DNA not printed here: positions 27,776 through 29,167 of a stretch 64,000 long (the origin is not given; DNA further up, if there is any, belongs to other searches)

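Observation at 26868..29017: Both PilT paralogs keep Walker A but have lost the catalytic Glu and the His-box histidine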

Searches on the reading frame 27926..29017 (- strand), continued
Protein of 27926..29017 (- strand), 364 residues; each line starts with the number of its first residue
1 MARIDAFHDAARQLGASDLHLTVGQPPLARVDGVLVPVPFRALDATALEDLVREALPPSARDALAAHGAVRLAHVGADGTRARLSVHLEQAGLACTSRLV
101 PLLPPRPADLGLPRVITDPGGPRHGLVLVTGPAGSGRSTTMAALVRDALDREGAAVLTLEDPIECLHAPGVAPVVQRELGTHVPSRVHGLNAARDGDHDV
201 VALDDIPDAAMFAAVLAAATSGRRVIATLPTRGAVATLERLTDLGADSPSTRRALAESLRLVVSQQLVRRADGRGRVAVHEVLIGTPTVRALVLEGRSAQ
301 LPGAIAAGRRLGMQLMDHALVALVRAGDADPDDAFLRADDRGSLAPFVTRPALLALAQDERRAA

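Call 47: search_protein_families(library=ncbifam, proteins=[window:27926-29017:-, P0028], max_evalue=0.00001)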
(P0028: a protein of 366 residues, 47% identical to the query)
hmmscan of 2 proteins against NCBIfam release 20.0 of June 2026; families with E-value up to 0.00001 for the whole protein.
window:27926-29017:- (364 aa): 8 families
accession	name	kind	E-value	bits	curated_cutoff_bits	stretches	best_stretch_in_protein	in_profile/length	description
TIGR01420.1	pilT_fam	subfamily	6.7e-72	242.6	319.1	1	10-341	8-341/343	PilT/PilU family type 4a pilus ATPase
TIGR02524.1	dot_icm_DotB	equivalog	1.7e-32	113.1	463.3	1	4-311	6-327/358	Dot/Icm type IV secretion system ATPase DotB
TIGR02525.1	plasmid_TraJ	equivalog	2.9e-21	75.9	368.3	1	87-295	105-324/372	plasmid transfer ATPase TraJ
TIGR02533.1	type_II_gspE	equivalog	3.5e-21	75.4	630.25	1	123-270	242-381/486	type II secretion system ATPase GspE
NF041000.1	ATPase_ComGA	equivalog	3.5e-21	75.4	300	1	123-269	127-266/267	competence type IV pilus ATPase ComGA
TIGR02538.1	type_IV_pilB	equivalog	1e-17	64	675.65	1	124-270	316-454/564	type IV-A pilus assembly ATPase PilB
NF007755.0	PRK10436.1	equivalog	2.9e-17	62.5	617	1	124-279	219-366/465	type II secretion system protein GspE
NF053534.1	T4PilAsmATPsTfpB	equivalog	1.5e-16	59.9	850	1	123-270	335-474/584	type IV pilus assembly ATPase TfpB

P0028 (366 aa): 17 families
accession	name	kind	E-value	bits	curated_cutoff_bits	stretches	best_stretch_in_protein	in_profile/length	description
TIGR01420.1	pilT_fam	subfamily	8.1e-130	433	319.1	1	4-342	2-340/343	PilT/PilU family type 4a pilus ATPase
TIGR02524.1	dot_icm_DotB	equivalog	9.1e-50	169.8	463.3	1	4-318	6-332/358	Dot/Icm type IV secretion system ATPase DotB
TIGR02525.1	plasmid_TraJ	equivalog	6.7e-47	160.2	368.3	1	8-302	16-329/372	plasmid transfer ATPase TraJ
TIGR02533.1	type_II_gspE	equivalog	9.7e-43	146.5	630.25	1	117-271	233-380/486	type II secretion system ATPase GspE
NF007755.0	PRK10436.1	equivalog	4e-39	134.6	617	1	81-291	170-376/465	type II secretion system protein GspE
TIGR02538.1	type_IV_pilB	equivalog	4.8e-39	134.4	675.65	1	124-243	316-431/564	type IV-A pilus assembly ATPase PilB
NF041000.1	ATPase_ComGA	equivalog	1.4e-38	132.4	300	1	116-271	120-266/267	competence type IV pilus ATPase ComGA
NF053534.1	T4PilAsmATPsTfpB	equivalog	1.3e-36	126.2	850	1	119-243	331-451/584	type IV pilus assembly ATPase TfpB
NF058587.1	archaellum_moto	equivalog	8.7e-20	70.9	550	1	127-279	278-426/527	archaellum flagellar ATPase motor FlaI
TIGR02782.1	TrbB_P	equivalog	3.1e-16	59.5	304.55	1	127-276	139-285/303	P-type conjugative transfer ATPase TrbB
TIGR02788.1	VirB11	equivalog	4.6e-15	55.5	249.95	1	127-251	147-272/308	P-type DNA transfer ATPase VirB11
NF010407.0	PRK13833.1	subfamily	2.5e-12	46.9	499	1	127-282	147-298/323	conjugal transfer protein TrbB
NF010469.0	PRK13894.1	subfamily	4.3e-12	46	508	1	127-243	152-266/320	conjugal transfer ATPase TrbB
TIGR03819.1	heli_sec_ATPase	hypoth_equivalog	4.5e-12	45.8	373.15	1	127-266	181-324/340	TadA family conjugal transfer-associated ATPase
NF010425.0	PRK13851.1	equivalog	3.2e-10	39.4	461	1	127-243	165-282/344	type IV secretion system protein VirB11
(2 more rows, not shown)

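Call 52: find_encoding_contigs(protein=P0033, flank=8000, max_places=1)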
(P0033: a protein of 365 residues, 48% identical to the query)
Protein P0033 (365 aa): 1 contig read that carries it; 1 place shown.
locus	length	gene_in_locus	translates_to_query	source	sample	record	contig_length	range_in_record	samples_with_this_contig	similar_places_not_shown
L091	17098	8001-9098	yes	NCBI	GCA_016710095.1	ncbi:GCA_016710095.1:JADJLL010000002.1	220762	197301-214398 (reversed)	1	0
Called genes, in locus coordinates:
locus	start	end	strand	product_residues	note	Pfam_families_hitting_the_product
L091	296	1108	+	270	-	PF00669:Flagellin_N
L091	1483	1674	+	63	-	PF07378:FlbT (weak)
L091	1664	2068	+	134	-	PF07309:FlaF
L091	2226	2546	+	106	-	-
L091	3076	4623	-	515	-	PF12729:4HB_MCP_1, PF00672:HAMP, PF00015:MCPsignal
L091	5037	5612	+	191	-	PF16697:Yop-YscD_cpl, PF00498:FHA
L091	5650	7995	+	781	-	PF13513:HEAT_EZ (faint), PF00514:Arm (faint), PF02985:HEAT (faint), PF01602:Adaptin_N (faint), PF13646:HEAT_2 (weak), PF13646:HEAT_2, PF00069:Pkinase, PF07714:PK_Tyr_Ser-Thr, +1 more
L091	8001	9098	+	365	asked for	PF00437:T2SSE, PF13191:AAA_16 (weak), PF13401:AAA_22 (faint)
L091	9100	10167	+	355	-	PF00437:T2SSE, PF13191:AAA_16 (weak), PF13401:AAA_22 (weak)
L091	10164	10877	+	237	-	PF13487:HD_5, PF01966:HD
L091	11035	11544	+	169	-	PF01641:SelR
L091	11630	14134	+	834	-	PF02922:CBM_48 (faint), PF16561:AMPK1_CBM (faint), PF00128:Alpha-amylase, PF02806:Alpha-amylase_C, PF13860:FlgD_ig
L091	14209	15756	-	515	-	PF14134:DUF4301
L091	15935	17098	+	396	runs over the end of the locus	PF00072:Response_reg, PF07228:SpoIIE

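Call 66: predict_structure(alignment_id=A5)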
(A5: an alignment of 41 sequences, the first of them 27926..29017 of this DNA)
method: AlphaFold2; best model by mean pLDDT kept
length: 364 residues; sequences in the alignment: 41
mean_pLDDT: 90.0   pTM: 0.86
mean pLDDT of the five models: 90.0, 85.8, 84.0, 82.9, 82.3
residues with pLDDT >= 90: 237; 70-90: 119; 50-70: 8; < 50: 0
segments of 3 or more residues with pLDDT < 50: none
pLDDT, mean of each block of 10 residues (from residue 1): 86 89 95 87 95 90 93 88 93 93 88 85 91 88 93 92 84 89 90 87 91 93 94 93 81 93 93 86 95 92 94 94 95 93 91 81 55
secondary structure, 60 per line:
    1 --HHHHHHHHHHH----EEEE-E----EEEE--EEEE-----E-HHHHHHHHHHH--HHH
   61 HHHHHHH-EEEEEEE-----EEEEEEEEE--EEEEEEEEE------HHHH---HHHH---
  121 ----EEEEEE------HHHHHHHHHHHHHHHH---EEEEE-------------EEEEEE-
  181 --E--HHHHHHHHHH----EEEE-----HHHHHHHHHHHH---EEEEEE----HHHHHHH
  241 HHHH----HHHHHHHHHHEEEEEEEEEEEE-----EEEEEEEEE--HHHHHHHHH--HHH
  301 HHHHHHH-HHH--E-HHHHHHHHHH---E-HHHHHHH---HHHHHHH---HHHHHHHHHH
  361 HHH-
elements in order: H3-13 E18-21 E28-31 E34-37 H45-55 H58-67 E69-75 E81-89 E92-100 H107-110 H114-117 E125-130 H137-152 E156-160 E174-179 H186-195 E200-203 H209-220 E224-229 H234-244 H249-258 E259-270 E276-284 H287-295 H298-307 H316-325 H331-337 H341-347 H351-363

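Call 69: fold_search(model_id=the predicted structure, library=pdb)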
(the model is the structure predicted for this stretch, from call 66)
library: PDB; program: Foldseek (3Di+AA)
matches with E <= 10: 1770; with E <= 0.001: 376
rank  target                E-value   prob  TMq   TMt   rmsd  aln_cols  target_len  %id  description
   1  6ojx_A                8.0e-36  1.00  0.91  0.93   2.7       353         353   32  PilT4 from Geobacter metallireducens bound to ATP (released 2019-11-20)
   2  6ojz_D                1.1e-35  1.00  0.77  0.78   4.5       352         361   32  PilT4 from Geobacter metallireducens bound to ADP with partial occupancy: C3ocococ conformation (released 2019-11-20)
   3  6okv_D                2.6e-35  1.00  0.90  0.91   2.8       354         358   32  PilT4 from Geobacter metallireducens bound to AMP-PNP: C2ccocco conformation (released 2019-11-20)
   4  6ojy_A                3.3e-35  1.00  0.85  0.88   2.9       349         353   32  Methylated PilT4 from Geobacter metallireducens bound to sulfate: C3ocococ conformation (released 2019-11-20)
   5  6ojy_C                3.5e-35  1.00  0.87  0.89   3.1       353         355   32  Methylated PilT4 from Geobacter metallireducens bound to sulfate: C3ocococ conformation (released 2019-11-20)
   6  6ojx_B                5.0e-35  1.00  0.91  0.93   2.4       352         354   32  PilT4 from Geobacter metallireducens bound to ATP (released 2019-11-20)
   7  6ojy_F                6.0e-35  1.00  0.89  0.92   2.7       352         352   32  Methylated PilT4 from Geobacter metallireducens bound to sulfate: C3ocococ conformation (released 2019-11-20)
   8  6okv_B                6.4e-35  1.00  0.89  0.92   2.5       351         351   32  PilT4 from Geobacter metallireducens bound to AMP-PNP: C2ccocco conformation (released 2019-11-20)
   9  6ojz_C                1.3e-34  1.00  0.86  0.89   3.2       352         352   32  PilT4 from Geobacter metallireducens bound to ADP with partial occupancy: C3ocococ conformation (released 2019-11-20)
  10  6ok2_A                1.5e-34  1.00  0.88  0.90   3.0       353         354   32  PilT4 from Geobacter metallireducens bound to ADP: C3ocococ conformation (released 2019-11-20)
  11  6ojy_E                1.7e-34  1.00  0.86  0.87   3.8       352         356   31  Methylated PilT4 from Geobacter metallireducens bound to sulfate: C3ocococ conformation (released 2019-11-20)
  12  6ok2_F                1.8e-34  1.00  0.85  0.88   3.2       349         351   32  PilT4 from Geobacter metallireducens bound to ADP: C3ocococ conformation (released 2019-11-20)
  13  6ok2_D                2.8e-34  1.00  0.78  0.79   4.4       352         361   32  PilT4 from Geobacter metallireducens bound to ADP: C3ocococ conformation (released 2019-11-20)
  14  6ojy_D                4.2e-34  1.00  0.85  0.88   2.8       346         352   32  Methylated PilT4 from Geobacter metallireducens bound to sulfate: C3ocococ conformation (released 2019-11-20)
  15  5fl3                  4.5e-34  1.00  0.80  0.82   4.5       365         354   34  PilT2 from Thermus thermophilus (released 2015-11-11)
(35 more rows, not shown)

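Call 74: find_related_loci(query=A3, collection=metagenome_contigs, flank=6000)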
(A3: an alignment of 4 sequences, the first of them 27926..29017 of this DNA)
Query A3 (364 aa) in metagenome_contigs; peptide patterns used: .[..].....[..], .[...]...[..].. (x = any residue, [..] = any of these).
600 stretches matched a pattern (row limit reached: there are more); 600 encode a relative of the query (tblastn E <= 1e-3); the best 80 are kept; 80 distinct loci.
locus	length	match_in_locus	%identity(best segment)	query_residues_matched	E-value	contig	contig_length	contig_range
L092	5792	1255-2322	39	1-354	4e-76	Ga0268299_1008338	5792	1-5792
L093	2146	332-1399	39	1-354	1e-77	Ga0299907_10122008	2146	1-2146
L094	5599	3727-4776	38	1-348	2e-70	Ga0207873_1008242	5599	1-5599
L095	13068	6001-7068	37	1-354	2e-69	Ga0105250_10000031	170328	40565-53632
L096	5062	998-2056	37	1-351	6e-69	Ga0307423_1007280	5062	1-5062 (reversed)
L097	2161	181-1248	37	1-354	2e-70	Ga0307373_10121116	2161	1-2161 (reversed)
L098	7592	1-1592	41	1-356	2e-68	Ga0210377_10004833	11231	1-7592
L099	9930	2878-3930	36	1-349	2e-66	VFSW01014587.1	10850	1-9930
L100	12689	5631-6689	34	1-351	1e-65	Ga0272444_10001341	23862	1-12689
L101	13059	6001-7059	36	1-351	2e-65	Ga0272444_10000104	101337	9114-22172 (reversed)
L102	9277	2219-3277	35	1-351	1e-63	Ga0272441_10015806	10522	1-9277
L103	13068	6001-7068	37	4-358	1e-62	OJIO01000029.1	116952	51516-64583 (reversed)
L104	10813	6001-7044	38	4-349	4e-62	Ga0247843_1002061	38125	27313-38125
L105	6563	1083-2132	35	1-348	1e-61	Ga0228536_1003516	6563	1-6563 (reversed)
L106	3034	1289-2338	35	1-348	4e-61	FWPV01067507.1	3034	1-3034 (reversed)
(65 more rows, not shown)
